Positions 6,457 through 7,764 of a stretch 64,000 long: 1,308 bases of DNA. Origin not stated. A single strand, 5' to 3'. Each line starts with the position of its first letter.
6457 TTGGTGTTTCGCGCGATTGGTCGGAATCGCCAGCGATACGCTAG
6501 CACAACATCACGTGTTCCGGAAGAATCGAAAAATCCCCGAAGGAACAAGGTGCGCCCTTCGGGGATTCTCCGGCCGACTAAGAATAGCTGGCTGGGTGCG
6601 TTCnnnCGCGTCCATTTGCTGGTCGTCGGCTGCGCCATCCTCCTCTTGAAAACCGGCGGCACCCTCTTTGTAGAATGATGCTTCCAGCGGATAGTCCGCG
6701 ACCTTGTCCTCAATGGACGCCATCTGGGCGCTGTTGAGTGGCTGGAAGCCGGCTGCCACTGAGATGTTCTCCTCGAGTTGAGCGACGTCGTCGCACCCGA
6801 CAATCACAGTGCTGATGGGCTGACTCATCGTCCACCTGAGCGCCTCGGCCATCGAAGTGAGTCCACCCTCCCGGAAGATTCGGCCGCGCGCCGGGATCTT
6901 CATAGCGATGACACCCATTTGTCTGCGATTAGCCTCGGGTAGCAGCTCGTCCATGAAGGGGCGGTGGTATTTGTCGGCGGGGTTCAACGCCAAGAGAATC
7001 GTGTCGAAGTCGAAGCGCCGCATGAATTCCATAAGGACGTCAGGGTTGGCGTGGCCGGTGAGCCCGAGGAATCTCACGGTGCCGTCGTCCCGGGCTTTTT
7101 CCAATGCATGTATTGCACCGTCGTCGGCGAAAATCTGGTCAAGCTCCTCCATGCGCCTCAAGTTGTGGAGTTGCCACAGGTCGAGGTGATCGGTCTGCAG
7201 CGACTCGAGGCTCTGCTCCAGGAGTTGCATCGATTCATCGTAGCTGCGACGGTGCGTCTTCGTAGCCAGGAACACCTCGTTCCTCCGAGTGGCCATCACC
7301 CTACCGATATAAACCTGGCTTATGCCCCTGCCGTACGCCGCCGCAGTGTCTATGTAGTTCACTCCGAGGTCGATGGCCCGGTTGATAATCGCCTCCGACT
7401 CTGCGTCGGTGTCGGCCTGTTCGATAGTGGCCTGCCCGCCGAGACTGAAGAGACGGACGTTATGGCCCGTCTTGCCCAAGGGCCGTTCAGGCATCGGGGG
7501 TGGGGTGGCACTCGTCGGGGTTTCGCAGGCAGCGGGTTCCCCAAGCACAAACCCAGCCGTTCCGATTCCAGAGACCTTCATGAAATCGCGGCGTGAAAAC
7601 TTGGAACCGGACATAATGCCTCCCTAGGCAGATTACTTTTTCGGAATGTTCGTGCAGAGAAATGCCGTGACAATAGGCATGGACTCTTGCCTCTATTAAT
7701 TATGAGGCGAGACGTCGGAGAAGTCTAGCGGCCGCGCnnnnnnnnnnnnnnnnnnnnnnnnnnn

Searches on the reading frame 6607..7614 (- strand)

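Call 22: search_protein_families(library=pfam, proteins=[window:6607-7614:-], max_evalue=0.00001)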
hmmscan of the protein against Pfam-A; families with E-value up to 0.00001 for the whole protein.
window:6607-7614:- (336 aa): 1 family
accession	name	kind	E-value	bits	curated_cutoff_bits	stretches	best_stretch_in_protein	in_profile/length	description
PF00248.27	Aldo_ket_red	-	3.1e-31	109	24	1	66-244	14-195/291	Aldo/keto reductase family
